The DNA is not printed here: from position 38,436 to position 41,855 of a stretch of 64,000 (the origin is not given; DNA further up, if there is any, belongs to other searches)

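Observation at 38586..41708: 1040-aa fusion of a Wzy/O-antigen-ligase-like domain with a second GT-C-like polytopic domain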

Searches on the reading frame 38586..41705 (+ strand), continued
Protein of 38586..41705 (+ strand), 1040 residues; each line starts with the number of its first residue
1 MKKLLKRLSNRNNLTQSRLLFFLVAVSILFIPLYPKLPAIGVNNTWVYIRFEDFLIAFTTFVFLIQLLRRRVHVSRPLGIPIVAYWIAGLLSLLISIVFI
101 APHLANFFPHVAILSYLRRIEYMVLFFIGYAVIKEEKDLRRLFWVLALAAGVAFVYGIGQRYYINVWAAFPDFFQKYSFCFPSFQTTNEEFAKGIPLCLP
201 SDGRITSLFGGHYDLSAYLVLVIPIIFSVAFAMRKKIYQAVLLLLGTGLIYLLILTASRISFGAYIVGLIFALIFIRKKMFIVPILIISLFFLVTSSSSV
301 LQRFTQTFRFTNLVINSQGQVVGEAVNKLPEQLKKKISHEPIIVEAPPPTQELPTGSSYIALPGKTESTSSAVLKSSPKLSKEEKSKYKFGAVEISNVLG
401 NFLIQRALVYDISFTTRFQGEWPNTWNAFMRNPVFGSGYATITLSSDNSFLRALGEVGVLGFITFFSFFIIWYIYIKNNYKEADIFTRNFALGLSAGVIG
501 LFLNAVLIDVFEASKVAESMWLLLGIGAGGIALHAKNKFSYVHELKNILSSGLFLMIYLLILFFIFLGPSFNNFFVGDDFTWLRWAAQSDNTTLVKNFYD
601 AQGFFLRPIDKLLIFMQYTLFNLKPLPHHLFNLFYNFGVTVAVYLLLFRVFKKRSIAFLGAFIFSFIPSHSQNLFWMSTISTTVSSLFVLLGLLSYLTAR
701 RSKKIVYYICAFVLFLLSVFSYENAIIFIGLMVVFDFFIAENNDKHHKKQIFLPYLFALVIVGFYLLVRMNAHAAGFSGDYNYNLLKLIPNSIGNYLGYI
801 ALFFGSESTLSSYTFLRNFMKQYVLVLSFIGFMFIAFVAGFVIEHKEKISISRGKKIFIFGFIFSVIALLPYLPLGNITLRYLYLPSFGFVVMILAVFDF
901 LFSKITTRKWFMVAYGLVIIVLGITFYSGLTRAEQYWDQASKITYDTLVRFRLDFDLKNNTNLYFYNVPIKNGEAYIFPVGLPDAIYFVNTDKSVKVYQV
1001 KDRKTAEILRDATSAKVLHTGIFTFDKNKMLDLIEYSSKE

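Call 84: list_cluster_members(proteins=[P0001, P0392, P0390, P0393])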
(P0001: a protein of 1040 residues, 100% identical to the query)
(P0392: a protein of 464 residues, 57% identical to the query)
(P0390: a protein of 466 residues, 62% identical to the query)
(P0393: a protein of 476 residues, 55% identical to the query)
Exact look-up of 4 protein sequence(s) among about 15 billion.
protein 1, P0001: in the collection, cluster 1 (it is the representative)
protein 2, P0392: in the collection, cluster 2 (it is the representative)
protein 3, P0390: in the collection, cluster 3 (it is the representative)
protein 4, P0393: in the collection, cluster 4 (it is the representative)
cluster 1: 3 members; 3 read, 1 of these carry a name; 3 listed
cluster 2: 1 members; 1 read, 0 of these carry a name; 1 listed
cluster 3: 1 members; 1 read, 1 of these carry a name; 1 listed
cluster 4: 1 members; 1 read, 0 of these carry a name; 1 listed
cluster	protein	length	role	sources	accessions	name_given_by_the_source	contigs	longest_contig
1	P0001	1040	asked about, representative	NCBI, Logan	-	-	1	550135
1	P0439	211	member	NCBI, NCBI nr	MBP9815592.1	MAG: hypothetical protein KBC63_04745, partial [Candidatus Levybacteria bacterium] | hypothetical protein [Candidatus Levybacteria bacterium]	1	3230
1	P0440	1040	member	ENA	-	-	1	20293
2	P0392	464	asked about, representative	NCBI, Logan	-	-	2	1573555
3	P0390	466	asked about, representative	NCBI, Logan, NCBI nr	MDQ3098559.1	MAG: hypothetical protein M3Q44_02325 [bacterium] | hypothetical protein [bacterium]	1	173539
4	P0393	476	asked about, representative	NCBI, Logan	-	-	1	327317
